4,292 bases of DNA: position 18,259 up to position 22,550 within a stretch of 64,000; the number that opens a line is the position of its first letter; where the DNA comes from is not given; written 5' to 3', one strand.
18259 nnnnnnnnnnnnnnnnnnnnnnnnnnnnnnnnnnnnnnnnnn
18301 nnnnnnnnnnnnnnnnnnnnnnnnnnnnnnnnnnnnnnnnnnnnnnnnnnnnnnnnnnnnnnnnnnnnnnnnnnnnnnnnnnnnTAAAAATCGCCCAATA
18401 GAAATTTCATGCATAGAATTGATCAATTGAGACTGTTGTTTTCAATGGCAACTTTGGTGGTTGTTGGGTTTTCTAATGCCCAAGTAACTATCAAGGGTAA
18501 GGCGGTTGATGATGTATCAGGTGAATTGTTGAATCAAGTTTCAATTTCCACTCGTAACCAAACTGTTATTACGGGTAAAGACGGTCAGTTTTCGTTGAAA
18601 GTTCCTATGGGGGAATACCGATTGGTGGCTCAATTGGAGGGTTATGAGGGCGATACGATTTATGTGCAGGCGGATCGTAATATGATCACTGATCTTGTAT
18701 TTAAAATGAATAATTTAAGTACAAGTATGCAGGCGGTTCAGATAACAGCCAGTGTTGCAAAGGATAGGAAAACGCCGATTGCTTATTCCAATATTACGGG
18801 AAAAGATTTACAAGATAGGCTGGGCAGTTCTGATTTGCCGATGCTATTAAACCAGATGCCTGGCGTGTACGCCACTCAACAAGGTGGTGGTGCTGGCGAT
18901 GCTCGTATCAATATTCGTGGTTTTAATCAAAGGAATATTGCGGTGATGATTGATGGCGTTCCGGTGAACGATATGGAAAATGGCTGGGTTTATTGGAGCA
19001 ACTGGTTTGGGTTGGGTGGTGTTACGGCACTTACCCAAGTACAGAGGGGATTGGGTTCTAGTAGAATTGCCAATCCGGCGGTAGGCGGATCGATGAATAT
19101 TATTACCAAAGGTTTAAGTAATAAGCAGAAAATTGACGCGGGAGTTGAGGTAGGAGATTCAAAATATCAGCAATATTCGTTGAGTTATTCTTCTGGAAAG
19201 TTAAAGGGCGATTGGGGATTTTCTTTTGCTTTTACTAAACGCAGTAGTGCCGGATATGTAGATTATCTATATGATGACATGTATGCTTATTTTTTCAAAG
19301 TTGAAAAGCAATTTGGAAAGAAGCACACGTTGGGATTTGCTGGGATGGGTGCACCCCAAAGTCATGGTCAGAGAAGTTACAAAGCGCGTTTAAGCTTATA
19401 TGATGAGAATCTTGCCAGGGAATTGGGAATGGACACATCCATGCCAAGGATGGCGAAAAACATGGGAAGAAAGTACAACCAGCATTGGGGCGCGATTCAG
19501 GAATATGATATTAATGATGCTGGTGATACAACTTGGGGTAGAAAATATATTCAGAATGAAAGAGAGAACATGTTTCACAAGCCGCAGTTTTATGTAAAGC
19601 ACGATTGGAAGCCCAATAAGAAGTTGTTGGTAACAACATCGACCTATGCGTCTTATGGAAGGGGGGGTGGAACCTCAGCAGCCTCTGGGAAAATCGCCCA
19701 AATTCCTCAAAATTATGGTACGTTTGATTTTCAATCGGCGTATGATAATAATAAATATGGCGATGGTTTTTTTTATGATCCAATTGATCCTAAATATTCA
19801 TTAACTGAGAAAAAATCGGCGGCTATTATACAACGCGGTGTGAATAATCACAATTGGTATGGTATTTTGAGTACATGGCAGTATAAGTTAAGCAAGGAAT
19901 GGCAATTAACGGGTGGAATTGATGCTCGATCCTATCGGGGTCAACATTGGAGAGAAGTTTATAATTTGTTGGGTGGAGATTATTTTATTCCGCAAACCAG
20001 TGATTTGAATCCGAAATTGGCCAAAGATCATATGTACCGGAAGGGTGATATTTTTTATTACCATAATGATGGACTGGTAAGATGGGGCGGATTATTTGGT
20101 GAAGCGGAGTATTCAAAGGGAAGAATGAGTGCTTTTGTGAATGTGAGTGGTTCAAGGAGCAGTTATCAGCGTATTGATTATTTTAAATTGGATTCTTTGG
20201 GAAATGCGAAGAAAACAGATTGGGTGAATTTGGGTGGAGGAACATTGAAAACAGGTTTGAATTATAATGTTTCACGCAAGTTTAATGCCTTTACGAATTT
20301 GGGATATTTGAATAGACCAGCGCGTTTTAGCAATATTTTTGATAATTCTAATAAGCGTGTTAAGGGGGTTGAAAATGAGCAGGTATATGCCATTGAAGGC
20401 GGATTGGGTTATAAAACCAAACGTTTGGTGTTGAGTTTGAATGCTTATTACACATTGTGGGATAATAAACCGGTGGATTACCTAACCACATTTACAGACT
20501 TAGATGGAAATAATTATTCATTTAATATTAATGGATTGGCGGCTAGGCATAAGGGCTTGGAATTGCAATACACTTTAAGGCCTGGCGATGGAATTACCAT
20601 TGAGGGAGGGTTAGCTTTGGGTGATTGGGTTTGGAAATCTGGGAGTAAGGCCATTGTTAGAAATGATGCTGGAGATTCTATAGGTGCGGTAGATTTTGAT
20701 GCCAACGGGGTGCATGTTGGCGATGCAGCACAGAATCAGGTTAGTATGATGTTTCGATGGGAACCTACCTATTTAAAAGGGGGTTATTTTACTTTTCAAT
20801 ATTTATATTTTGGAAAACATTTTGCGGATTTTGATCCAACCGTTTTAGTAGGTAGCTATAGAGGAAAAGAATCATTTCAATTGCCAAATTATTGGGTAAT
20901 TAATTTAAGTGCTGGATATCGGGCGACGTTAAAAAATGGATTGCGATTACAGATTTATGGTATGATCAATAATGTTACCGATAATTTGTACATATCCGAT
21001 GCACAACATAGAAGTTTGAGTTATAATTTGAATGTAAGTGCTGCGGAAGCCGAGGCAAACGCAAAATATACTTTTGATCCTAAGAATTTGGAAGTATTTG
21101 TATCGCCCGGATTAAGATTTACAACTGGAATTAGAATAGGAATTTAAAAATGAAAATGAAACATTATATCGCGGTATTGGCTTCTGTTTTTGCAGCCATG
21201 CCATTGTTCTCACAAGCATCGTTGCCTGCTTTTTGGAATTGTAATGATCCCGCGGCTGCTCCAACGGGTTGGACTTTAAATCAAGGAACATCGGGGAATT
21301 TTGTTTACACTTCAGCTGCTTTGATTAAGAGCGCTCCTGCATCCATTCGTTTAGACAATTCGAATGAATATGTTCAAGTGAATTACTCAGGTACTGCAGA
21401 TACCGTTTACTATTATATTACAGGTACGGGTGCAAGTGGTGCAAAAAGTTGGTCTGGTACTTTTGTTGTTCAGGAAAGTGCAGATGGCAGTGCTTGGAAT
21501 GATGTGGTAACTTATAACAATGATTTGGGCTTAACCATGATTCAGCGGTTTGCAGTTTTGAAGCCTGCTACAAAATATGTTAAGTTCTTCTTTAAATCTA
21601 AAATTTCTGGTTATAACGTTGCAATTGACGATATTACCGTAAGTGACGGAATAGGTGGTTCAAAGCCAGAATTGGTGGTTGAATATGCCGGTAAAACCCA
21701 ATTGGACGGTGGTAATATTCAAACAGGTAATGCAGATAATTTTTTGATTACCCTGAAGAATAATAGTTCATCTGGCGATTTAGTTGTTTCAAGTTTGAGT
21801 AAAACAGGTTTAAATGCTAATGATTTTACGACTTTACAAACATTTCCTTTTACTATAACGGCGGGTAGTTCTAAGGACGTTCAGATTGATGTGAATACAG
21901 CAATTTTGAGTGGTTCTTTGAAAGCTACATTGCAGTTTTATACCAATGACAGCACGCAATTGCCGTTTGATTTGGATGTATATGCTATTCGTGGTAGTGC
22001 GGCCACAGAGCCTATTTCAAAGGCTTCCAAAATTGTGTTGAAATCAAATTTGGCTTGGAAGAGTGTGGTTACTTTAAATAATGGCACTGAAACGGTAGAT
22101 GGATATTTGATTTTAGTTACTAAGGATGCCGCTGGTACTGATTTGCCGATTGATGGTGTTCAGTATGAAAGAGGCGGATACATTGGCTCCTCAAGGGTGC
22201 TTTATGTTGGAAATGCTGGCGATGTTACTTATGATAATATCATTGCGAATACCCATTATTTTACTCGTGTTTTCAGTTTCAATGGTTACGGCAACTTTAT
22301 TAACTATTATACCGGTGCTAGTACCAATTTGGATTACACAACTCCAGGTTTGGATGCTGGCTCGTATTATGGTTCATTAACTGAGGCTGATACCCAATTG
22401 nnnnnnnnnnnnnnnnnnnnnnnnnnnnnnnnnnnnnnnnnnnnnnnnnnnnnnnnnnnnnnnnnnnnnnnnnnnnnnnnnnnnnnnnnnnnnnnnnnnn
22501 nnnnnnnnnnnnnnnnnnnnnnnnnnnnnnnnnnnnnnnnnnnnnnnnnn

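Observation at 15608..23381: Contiguous locus that looks built for scavenging extracellular nucleic acid: split 5'-nucleotidase, T9SS LTD protein, TonB-dependent receptor, T9SS endonuclease I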

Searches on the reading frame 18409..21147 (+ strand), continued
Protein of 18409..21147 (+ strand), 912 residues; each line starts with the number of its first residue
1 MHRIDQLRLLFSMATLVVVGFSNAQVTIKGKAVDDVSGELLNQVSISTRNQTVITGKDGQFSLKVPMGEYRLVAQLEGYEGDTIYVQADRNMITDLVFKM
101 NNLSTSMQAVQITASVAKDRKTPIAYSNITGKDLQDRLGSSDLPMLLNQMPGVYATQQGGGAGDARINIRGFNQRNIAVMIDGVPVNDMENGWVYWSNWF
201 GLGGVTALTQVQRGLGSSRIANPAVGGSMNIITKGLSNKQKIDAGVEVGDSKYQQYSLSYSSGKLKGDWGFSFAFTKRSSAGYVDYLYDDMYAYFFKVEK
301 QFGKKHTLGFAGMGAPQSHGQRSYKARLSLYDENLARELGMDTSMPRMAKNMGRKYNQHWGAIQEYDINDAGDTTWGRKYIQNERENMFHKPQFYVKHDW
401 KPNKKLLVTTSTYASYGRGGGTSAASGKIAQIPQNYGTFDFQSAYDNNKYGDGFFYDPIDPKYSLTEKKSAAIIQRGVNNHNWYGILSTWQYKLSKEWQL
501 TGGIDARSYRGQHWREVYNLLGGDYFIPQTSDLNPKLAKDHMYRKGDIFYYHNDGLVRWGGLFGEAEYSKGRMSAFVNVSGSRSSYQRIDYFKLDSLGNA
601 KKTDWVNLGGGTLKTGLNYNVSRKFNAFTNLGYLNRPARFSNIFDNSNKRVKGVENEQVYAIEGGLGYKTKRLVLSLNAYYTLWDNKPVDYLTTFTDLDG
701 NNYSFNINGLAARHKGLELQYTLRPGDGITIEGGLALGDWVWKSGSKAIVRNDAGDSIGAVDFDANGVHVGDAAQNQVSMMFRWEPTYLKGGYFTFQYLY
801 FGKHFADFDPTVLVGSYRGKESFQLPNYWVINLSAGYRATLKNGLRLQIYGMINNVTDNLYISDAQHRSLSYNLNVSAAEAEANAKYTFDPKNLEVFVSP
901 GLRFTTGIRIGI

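Call 51: search_protein_families(library=pfam, proteins=[L090:4944-5765:+, L090:5780-6949:+, L090:6967-8655:+, L090:8977-11706:+, L090:11723-13324:+, L089:4627-6351:+, L089:6989-9559:+, L089:9614-10315:+, L089:10506-12200:+, L089:12212-13609:+], max_evalue=0.01)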
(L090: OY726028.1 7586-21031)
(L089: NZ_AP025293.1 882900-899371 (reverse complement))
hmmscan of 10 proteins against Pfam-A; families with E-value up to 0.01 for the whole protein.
L090:4944-5765:+ (273 aa): 2 families
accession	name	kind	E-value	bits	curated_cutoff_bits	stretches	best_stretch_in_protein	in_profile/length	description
PF02548.21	Pantoate_transf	-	9e-113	376.4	28.7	1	11-269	1-259/259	Ketopantoate hydroxymethyltransferase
PF13714.12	PEP_mutase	-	0.00029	20.9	31.5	1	19-124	3-105/240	Phosphoenolpyruvate phosphomutase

L090:5780-6949:+ (389 aa): 1 family
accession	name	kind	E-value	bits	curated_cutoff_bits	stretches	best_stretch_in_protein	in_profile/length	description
PF07690.21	MFS_1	-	9.9e-18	64.6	33.4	1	22-339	1-343/347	Major Facilitator Superfamily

L090:6967-8655:+ (562 aa): 23 families
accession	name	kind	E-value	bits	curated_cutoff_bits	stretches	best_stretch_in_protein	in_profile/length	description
PF00005.33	ABC_tran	-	6.3e-54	182.7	25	2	25-199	1-137/137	ABC transporter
PF13304.12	AAA_21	-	5.2e-17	63.3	27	3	359-394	1-44/304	AAA domain, putative AbiEii toxin, Type IV TA system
PF12848.13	ABC_tran_Xtn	-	2.4e-11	44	25.9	1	238-315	1-81/85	ABC transporter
PF02463.25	SMC_N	-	3.5e-10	40.1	40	0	151-231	135-203/220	RecF/RecN/SMC N terminal domain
PF13238.12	AAA_18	-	2.6e-07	31.6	29.4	1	38-164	1-102/128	AAA domain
PF13555.12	AAA_29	-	1.6e-06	28.2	27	0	347-374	12-39/61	P-loop containing region of AAA domain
PF13476.12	AAA_23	-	5.1e-06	27.7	27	1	347-377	10-39/201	AAA domain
PF13166.12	AAA_13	-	3.2e-05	23.3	36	0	363-383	22-42/713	AAA domain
PF13401.12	AAA_22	-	9.3e-05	23.2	27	0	358-390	6-33/130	AAA domain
PF13521.12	AAA_28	-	0.00018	22.2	27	0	37-86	1-45/164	AAA domain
PF00931.28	NB-ARC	-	0.00018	21.3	23.5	0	358-396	19-57/248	NB-ARC domain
PF05783.17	DLIC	-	0.0003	20.2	19.7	0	354-411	22-74/471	Dynein light intermediate chain (DLIC)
PF01926.29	MMR_HSR1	-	0.0004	20.9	21.9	0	37-58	1-22/113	50S ribosome-binding GTPase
PF01637.24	ATPase_2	-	0.00097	19.4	33.2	0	40-71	25-56/225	ATPase domain predominantly from Archaea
PF13175.12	AAA_15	-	0.0012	19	32.1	0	39-57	27-45/374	AAA ATPase domain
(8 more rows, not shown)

L090:8977-11706:+ (909 aa): 4 families
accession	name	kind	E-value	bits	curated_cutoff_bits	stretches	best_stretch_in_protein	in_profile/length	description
PF13715.12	CarbopepD_reg_2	-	9e-19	67.7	32.2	1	28-113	1-88/88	CarboxypepD_reg-like domain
PF07715.20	Plug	-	8.3e-13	49.2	23.9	1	121-200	3-80/107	TonB-dependent Receptor Plug Domain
PF13620.12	CarboxypepD_reg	-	3.5e-11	43.7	32.3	1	27-87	1-65/82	Carboxypeptidase regulatory-like domain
PF23591.1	CILP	-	2.8e-06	27.7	27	1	25-84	4-62/90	Cartilage intermediate layer protein 1-like domain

L090:11723-13324:+ (533 aa): 1 family
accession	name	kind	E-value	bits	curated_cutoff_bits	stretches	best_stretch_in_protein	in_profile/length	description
PF16409.10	DUF5017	-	1.2e-12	48.2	28.8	1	244-325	66-153/187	Domain of unknown function (DUF5017)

L089:4627-6351:+ (574 aa): 2 families
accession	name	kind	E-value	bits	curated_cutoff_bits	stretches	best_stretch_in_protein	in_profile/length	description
PF02518.31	HATPase_c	-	5e-26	91.8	26.4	1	450-557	2-110/111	Histidine kinase-, DNA gyrase B-, and HSP90-like ATPase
PF00512.31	HisKA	-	1.6e-10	41.3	26.9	1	330-403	2-66/66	His Kinase A (phospho-acceptor) domain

L089:6989-9559:+ (856 aa): 3 families
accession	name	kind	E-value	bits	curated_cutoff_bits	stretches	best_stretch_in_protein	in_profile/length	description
PF13715.12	CarbopepD_reg_2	-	4.6e-18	65.5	32.2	1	27-114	1-88/88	CarboxypepD_reg-like domain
PF07715.20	Plug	-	7e-17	62.3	23.9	1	121-229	2-106/107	TonB-dependent Receptor Plug Domain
PF13620.12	CarboxypepD_reg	-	1.5e-08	35.3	32.3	1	27-96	2-76/82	Carboxypeptidase regulatory-like domain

L089:9614-10315:+ (233 aa): 0 families

L089:10506-12200:+ (564 aa): 8 families
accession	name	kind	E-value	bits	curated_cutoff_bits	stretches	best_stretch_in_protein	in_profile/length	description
PF23598.1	LRR_14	-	8e-66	222.6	40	8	455-529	42-114/353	Leucine-rich repeat region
PF13855.12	LRR_8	-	1.1e-60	201.7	27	10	115-173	1-61/61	Leucine rich repeat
PF12799.13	LRR_4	-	1.9e-47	158.6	27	11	391-430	1-40/44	Leucine Rich repeats (2 copies)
PF00560.39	LRR_1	-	2.5e-37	119.3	20.6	0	392-413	1-23/23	Leucine Rich Repeat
PF23211.1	LRR_LRWD1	-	3.4e-15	56.7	28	2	130-198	34-100/190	Leucine-rich repeat and WD repeat-containing protein 1, LRR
PF23286.1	LRR_13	-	8.3e-12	45.7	30.1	0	253-307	3-58/210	Disease resistance protein RPS4B-like, leucine-rich repeats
PF17126.11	RsmF_methylt_CI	-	3.4e-07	30.6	27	0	187-212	12-37/61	RsmF rRNA methyltransferase first C-terminal domain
PF13306.12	LRR_5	-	3.3e-06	27.5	27.7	1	387-499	8-116/127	BspA type Leucine rich repeat region (6 copies)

L089:12212-13609:+ (465 aa): 8 families
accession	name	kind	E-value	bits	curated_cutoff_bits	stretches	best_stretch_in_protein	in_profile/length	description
PF13855.12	LRR_8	-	8.5e-41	138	27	7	196-244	2-52/61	Leucine rich repeat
PF23598.1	LRR_14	-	4.4e-37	128.1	40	5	131-202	52-121/353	Leucine-rich repeat region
PF12799.13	LRR_4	-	5e-27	93.8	27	6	195-234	1-40/44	Leucine Rich repeats (2 copies)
PF00560.39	LRR_1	-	2e-22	74.9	20.6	0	315-336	1-23/23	Leucine Rich Repeat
PF23211.1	LRR_LRWD1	-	1.2e-09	38.6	28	0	307-353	35-80/190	Leucine-rich repeat and WD repeat-containing protein 1, LRR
PF25019.1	LRR_R13L1-DRL21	-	6.8e-08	32.9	27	0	99-157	65-125/127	R13L1/DRL21 LRRs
PF23286.1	LRR_13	-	5.1e-06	26.8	30.1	0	80-165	82-170/210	Disease resistance protein RPS4B-like, leucine-rich repeats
PF14580.12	LRR_9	-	0.00095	19.2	30.5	0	329-420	34-127/175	Leucine-rich repeat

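Call 79: get_annotated_region(hit=H3, flank=7000)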
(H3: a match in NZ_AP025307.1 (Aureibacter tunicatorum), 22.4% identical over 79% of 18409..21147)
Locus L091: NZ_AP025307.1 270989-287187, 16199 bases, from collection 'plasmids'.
description: Aureibacter tunicatorum strain NBRC 107587 plasmid pAT2, complete sequence
organism: Aureibacter tunicatorum (NCBI taxid 866807)
taxonomy: Bacteria; Bacteroidota; Cytophagia; Cytophagales; Persicobacteraceae; Aureibacter; Aureibacter tunicatorum
host: -; source: -; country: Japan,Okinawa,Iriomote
typing (MOB-suite, as given by PLSDB): non-mobilizable
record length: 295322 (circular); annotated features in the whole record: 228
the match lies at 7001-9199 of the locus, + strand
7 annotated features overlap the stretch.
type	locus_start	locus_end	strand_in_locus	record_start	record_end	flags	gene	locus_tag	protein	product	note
CDS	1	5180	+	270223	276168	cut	-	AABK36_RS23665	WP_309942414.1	alpha-2-macroglobulin family protein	-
CDS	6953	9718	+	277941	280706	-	-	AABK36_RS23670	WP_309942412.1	carboxypeptidase regulatory-like domain-containing protein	-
CDS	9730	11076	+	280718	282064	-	-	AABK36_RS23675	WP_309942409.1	DUF5689 domain-containing protein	-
CDS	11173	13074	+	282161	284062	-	-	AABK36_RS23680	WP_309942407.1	DUF5689 domain-containing protein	-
CDS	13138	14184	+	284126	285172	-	-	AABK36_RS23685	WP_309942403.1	endonuclease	-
CDS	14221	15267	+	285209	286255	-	-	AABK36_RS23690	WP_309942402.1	endonuclease/exonuclease/phosphatase family protein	-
CDS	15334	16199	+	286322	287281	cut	-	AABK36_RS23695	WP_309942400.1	endonuclease/exonuclease/phosphatase family protein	-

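Call 80: get_annotated_region(hit=H4, flank=6000)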
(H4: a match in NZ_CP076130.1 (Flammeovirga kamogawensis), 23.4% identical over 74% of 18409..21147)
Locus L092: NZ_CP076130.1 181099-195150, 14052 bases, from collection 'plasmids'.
description: Flammeovirga kamogawensis strain YS10 plasmid p1, complete sequence
organism: Flammeovirga kamogawensis (NCBI taxid 373891)
taxonomy: Bacteria; Bacteroidota; Cytophagia; Cytophagales; Flammeovirgaceae; Flammeovirga; Flammeovirga kamogawensis
host: -; source: single bacterial isolate; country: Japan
typing (MOB-suite, as given by PLSDB): non-mobilizable
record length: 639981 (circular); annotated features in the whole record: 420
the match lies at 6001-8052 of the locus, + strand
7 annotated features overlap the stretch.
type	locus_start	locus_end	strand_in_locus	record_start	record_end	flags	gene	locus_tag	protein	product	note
CDS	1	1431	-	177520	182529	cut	-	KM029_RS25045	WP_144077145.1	T9SS type A sorting domain-containing protein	-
CDS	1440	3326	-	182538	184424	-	-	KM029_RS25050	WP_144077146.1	tail fiber domain-containing protein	-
CDS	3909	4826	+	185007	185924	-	-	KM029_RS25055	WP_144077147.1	endonuclease/exonuclease/phosphatase family protein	-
CDS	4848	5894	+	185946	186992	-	-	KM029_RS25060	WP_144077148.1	endonuclease/exonuclease/phosphatase family protein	-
CDS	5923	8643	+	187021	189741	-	-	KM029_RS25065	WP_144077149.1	TonB-dependent receptor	-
CDS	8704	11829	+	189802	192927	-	-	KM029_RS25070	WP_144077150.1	DUF6359 domain-containing protein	-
CDS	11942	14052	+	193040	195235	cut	-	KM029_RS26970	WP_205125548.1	endonuclease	-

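Call 92: search_protein_families(library=pfam, proteins=[L030:10747-13839:+, L006:10783-12987:+, L042:4192-6357:+, L091:13138-14184:+, L091:9730-11076:+, L092:8704-11829:+, L066:10828-13149:+, L066:13149-13853:+, L066:13855-14778:+], max_evalue=0.001)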
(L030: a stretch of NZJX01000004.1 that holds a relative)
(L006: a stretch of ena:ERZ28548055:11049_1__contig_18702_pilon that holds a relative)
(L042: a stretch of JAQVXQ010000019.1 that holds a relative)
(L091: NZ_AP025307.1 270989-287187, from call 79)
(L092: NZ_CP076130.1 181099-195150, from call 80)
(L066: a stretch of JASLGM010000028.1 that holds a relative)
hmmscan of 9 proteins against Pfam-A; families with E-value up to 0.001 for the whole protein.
L030:10747-13839:+ (1030 aa): 3 families
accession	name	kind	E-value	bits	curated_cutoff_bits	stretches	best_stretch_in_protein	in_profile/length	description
PF04231.19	Endonuclease_1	-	6.7e-38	131.2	25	1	34-247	2-234/235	Endonuclease I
PF18962.6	Por_Secre_tail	-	2.3e-09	37.9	27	1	954-1023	1-69/75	Secretion system C-terminal sorting domain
PF00932.25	LTD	-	1.3e-05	26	34.3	1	703-802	7-95/109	Lamin Tail Domain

L006:10783-12987:+ (734 aa): 3 families
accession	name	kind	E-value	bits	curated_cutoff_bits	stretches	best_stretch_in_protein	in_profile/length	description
PF04231.19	Endonuclease_1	-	2.3e-37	129.5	25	1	30-245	1-235/235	Endonuclease I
PF18962.6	Por_Secre_tail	-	4.1e-10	40.2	27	1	669-728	1-66/75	Secretion system C-terminal sorting domain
PF22184.2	CBM_56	-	0.00049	20.7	27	0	299-347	20-71/75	Carbohydrate binding module family 56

L042:4192-6357:+ (721 aa): 2 families
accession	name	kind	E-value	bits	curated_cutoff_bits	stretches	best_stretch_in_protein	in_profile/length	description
PF04231.19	Endonuclease_1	-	8e-37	127.7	25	1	32-244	1-234/235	Endonuclease I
PF18962.6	Por_Secre_tail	-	2.8e-08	34.4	27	1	649-719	1-75/75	Secretion system C-terminal sorting domain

L091:13138-14184:+ (348 aa): 2 families
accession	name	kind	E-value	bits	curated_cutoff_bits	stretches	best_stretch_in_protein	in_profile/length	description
PF04231.19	Endonuclease_1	-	2.4e-31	109.8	25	2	240-323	151-235/235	Endonuclease I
PF25616.1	PhiKZ_gp35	-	0.00012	21.6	35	1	35-114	127-203/271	Bacteriophage PhiKZ capsid decoration protein gp35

L091:9730-11076:+ (448 aa): 2 families
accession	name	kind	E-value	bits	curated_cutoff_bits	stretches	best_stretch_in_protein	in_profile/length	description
PF18942.5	DUF5689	-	3.4e-42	145.2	28.6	1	43-265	4-215/217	Family of unknown function (DUF5689)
PF16409.10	DUF5017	-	4.2e-06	26.8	28.8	1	360-447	72-167/187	Domain of unknown function (DUF5017)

L092:8704-11829:+ (1041 aa): 3 families
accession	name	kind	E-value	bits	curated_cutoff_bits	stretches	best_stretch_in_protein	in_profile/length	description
PF19886.4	DUF6359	-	7.9e-60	199.9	23.2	2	289-398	3-110/110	Domain of unknown function (DUF6359)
PF18942.5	DUF5689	-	1.4e-57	195.5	28.6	1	49-265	2-217/217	Family of unknown function (DUF5689)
PF00932.25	LTD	-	2.1e-16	60.7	34.3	1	883-990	4-107/109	Lamin Tail Domain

L066:10828-13149:+ (773 aa): 3 families
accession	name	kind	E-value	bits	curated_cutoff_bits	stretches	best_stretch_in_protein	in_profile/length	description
PF04231.19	Endonuclease_1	-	1.8e-24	87.3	25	1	459-672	11-234/235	Endonuclease I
PF18962.6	Por_Secre_tail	-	6.8e-15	55.6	27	1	702-772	1-75/75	Secretion system C-terminal sorting domain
PF18942.5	DUF5689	-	4.1e-11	43.6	28.6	1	75-203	67-217/217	Family of unknown function (DUF5689)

L066:13149-13853:+ (234 aa): 2 families
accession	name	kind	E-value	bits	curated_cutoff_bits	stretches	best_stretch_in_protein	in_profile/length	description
PF02872.23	5_nucleotid_C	-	8.5e-16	58.9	23.6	1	74-193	20-152/158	5'-nucleotidase, C-terminal domain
PF21953.1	NadN_nucleosid_C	-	1.2e-11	45.4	27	1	75-163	12-101/199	NAD nucleotidase, C-terminal domain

L066:13855-14778:+ (307 aa): 2 families
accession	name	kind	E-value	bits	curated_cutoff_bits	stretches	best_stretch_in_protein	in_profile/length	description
PF00149.33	Metallophos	-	2.5e-19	70.9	21.5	1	40-256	2-190/191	Calcineurin-like phosphoesterase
PF09587.15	PGA_cap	-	4.1e-07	30.2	27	1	101-257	64-233/255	Bacterial capsule synthesis protein PGA_cap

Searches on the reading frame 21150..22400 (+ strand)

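Call 20: search_protein_families(library=pfam, proteins=[window:21150-22400:+], max_evalue=10)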
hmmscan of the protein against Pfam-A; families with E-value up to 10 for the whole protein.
window:21150-22400:+ (417 aa): 1 family
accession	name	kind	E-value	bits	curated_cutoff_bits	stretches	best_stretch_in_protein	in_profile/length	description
PF00754.31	F5_F8_type_C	-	0.0006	20.4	28.2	1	70-155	31-119/127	F5/8 type C domain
